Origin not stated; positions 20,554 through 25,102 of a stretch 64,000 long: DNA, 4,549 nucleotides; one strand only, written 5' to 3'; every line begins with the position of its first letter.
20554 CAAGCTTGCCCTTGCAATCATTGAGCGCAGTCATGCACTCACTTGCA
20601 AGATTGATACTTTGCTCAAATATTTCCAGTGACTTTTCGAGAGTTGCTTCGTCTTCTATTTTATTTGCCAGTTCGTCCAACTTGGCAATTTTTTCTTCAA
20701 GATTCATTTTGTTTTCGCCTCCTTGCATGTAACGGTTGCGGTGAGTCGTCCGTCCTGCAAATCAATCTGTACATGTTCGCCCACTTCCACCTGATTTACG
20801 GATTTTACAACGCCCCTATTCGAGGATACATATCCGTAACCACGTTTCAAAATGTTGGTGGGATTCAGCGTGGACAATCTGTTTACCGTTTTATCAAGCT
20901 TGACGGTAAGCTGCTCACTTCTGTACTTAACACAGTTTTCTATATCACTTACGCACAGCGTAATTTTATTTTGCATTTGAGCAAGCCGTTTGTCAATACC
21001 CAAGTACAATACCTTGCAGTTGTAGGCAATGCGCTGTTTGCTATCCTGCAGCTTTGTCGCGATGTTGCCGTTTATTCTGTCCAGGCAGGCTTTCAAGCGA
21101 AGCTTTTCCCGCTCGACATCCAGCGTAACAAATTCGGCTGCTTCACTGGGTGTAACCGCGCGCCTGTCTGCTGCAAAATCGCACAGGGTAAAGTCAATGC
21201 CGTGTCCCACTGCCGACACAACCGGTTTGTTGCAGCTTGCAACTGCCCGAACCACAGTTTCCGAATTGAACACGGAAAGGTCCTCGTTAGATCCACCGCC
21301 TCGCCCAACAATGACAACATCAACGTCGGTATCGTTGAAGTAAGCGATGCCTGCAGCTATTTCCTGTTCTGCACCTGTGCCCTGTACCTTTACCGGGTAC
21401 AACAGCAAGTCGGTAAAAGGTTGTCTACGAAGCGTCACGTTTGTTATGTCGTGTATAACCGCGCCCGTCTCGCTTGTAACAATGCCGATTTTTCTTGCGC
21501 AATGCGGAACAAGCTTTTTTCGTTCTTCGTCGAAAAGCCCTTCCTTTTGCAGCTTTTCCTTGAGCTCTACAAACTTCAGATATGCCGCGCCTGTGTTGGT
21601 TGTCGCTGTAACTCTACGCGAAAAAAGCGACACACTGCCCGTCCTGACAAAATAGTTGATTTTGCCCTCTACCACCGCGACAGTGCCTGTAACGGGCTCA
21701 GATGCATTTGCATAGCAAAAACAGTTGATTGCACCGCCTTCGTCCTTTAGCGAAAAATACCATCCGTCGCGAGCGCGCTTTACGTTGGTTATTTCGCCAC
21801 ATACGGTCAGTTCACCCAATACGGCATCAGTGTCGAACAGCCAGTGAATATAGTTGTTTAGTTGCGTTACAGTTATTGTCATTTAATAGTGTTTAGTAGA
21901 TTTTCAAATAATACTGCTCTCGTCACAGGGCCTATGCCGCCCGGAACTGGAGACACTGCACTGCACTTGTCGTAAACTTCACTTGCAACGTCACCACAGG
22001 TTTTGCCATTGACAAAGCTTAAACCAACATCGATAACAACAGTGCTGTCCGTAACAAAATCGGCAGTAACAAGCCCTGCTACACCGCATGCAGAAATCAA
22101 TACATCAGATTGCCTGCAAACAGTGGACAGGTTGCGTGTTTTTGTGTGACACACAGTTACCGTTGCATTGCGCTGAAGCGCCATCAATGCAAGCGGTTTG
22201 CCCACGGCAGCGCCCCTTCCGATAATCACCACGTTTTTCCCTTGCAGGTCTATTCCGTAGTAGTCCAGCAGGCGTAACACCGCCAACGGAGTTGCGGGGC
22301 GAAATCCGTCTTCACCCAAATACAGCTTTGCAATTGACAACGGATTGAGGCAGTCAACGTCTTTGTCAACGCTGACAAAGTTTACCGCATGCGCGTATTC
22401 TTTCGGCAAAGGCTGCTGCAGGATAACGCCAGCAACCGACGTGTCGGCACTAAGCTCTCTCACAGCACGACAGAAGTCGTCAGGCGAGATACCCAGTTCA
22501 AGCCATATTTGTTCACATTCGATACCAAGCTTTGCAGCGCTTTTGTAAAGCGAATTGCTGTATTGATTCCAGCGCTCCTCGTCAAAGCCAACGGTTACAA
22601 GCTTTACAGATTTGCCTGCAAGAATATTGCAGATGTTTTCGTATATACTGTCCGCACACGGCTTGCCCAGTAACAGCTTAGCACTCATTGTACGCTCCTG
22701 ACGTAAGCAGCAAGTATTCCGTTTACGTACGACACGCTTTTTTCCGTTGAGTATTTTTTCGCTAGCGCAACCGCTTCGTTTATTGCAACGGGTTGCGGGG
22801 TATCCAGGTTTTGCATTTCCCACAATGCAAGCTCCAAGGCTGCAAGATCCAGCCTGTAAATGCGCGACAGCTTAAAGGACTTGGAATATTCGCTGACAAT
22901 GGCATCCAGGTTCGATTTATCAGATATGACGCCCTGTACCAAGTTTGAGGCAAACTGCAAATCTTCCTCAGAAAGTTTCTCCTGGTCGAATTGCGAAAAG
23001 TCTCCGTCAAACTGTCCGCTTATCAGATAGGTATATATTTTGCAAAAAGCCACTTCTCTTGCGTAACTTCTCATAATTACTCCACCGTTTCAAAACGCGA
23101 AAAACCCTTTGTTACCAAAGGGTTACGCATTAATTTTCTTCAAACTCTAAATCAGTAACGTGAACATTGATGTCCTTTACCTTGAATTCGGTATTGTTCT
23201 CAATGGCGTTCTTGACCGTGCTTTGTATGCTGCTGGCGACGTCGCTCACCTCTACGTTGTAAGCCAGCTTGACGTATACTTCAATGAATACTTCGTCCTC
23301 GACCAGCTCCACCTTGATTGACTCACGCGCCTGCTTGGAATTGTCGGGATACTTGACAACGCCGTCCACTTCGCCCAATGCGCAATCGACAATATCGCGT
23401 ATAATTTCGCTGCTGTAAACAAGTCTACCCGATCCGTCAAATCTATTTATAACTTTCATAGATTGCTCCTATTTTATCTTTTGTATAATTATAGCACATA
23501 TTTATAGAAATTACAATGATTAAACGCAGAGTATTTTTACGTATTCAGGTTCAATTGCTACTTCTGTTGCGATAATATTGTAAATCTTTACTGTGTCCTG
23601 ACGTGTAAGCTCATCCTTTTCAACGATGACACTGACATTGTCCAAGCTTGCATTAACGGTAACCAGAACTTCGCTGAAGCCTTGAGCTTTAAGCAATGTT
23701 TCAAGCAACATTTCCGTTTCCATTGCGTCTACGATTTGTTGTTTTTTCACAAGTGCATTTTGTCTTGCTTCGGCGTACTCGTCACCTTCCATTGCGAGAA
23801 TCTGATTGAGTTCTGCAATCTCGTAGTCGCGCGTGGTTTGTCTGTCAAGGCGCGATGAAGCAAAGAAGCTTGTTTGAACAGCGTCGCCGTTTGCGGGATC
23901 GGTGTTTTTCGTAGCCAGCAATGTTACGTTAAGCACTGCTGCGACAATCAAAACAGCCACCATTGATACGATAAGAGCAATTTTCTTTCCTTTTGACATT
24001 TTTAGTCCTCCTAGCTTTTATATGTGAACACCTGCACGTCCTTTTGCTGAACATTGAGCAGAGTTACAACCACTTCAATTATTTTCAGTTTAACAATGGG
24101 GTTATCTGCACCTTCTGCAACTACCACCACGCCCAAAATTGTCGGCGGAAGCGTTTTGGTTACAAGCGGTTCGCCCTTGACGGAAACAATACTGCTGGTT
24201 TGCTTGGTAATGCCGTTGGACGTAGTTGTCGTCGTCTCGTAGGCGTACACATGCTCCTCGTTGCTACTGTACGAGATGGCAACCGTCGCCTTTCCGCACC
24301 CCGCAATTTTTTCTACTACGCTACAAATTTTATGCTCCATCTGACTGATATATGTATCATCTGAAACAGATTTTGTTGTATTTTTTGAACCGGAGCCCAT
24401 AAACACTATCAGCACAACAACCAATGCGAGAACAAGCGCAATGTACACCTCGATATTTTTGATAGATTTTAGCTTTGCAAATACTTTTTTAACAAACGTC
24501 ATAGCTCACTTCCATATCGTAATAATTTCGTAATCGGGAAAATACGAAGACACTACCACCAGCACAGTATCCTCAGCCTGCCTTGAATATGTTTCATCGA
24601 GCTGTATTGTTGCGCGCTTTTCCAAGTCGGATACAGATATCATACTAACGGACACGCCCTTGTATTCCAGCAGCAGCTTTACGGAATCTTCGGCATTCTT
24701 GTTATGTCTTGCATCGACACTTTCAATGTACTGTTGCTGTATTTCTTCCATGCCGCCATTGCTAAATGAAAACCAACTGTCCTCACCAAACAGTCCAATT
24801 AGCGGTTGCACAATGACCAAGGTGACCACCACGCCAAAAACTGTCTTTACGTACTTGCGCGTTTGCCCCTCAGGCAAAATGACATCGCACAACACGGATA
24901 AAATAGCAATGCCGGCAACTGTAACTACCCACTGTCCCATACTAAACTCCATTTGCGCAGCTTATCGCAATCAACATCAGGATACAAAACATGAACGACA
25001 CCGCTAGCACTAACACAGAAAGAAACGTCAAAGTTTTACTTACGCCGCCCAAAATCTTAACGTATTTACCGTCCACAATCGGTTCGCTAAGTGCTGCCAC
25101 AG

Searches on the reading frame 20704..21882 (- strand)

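Call 4: search_protein_families(library=pfam, proteins=[window:20704-21882:-])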
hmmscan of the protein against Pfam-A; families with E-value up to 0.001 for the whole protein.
window:20704-21882:- (392 aa): 3 families
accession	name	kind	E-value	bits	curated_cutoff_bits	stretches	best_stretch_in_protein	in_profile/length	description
PF02601.20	Exonuc_VII_L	-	5e-78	263.2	35.9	2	116-311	1-196/315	Exonuclease VII, large subunit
PF13742.12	tRNA_anti_2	-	3.5e-14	53.2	27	1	3-90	1-93/95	OB-fold nucleic acid binding domain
PF01336.31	tRNA_anti-codon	-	3.1e-06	27.5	27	1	26-86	2-67/75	OB-fold nucleic acid binding domain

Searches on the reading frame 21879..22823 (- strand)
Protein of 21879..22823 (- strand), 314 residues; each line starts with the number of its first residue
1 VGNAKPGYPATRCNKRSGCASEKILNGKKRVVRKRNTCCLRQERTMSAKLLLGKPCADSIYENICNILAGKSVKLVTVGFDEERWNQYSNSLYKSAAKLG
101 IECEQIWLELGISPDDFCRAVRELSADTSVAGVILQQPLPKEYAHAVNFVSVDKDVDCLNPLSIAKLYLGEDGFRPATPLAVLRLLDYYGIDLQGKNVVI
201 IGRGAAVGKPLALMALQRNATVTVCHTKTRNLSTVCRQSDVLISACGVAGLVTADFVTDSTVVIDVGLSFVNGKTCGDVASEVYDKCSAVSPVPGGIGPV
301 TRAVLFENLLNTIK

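Call 4: search_protein_families(library=pfam, proteins=[window:21879-22823:-])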
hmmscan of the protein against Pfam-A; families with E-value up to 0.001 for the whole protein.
window:21879-22823:- (314 aa): 2 families
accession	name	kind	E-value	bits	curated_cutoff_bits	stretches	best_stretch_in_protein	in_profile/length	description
PF02882.25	THF_DHG_CYH_C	-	1.5e-54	184.1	27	1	161-313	2-156/160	Tetrahydrofolate dehydrogenase/cyclohydrolase, NAD(P)-binding domain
PF00763.28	THF_DHG_CYH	-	1.6e-13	51.3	32.8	1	52-157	2-115/115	Tetrahydrofolate dehydrogenase/cyclohydrolase, catalytic domain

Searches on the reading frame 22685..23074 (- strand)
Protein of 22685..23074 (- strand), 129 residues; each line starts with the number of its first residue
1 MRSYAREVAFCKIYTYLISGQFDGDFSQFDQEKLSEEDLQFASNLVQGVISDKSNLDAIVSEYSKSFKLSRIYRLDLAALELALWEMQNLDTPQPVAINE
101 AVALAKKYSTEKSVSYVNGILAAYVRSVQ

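Call 4: search_protein_families(library=pfam, proteins=[window:22685-23074:-])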
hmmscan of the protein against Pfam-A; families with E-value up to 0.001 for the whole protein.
window:22685-23074:- (129 aa): 1 family
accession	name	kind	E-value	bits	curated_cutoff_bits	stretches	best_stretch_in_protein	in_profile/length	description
PF01029.23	NusB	-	2.5e-28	99.5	23.1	1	5-126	3-133/133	NusB family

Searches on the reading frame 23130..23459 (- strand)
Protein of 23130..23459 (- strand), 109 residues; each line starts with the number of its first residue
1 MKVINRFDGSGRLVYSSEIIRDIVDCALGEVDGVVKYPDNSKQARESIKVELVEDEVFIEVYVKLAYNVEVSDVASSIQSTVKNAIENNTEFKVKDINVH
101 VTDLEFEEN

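Call 40: search_protein_families(library=pfam, proteins=[window:23130-23459:-])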
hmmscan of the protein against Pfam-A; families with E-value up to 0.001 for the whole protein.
window:23130-23459:- (109 aa): 1 family
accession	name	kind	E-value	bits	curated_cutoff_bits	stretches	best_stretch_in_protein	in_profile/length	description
PF03780.18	Asp23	-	4.4e-17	62.9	28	1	11-104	3-107/108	Asp23 family, cell envelope-related function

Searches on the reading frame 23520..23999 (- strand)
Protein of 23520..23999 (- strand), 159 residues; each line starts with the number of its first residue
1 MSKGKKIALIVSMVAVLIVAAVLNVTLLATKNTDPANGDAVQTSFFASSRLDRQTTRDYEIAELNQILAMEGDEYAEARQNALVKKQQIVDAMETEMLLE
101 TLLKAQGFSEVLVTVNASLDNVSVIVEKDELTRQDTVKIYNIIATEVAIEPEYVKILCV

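Call 40: search_protein_families(library=pfam, proteins=[window:23520-23999:-])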
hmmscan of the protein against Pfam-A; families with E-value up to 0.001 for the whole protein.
window:23520-23999:- (159 aa): 1 family
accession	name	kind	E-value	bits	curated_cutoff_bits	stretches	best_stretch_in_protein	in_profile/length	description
PF12685.13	SpoIIIAH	-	3.4e-23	83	30.6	1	38-156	76-191/191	SpoIIIAH-like protein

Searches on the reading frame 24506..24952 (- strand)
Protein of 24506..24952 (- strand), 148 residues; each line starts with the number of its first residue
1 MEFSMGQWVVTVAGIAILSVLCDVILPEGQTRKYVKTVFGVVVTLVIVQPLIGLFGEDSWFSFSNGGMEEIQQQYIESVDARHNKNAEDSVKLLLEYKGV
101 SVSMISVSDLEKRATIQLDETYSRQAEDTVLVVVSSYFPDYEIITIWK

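Call 40: search_protein_families(library=pfam, proteins=[window:24506-24952:-])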
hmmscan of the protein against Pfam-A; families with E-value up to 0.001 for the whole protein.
window:24506-24952:- (148 aa): 2 families
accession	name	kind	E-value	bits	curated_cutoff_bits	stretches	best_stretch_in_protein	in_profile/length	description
PF09581.16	Spore_III_AF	-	1.2e-12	48.6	28.3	1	15-89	3-79/185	Stage III sporulation protein AF (Spore_III_AF)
PF09605.15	Trep_Strep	-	0.00034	21.1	28.7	1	3-79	72-148/185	Hypothetical bacterial integral membrane protein (Trep_Strep)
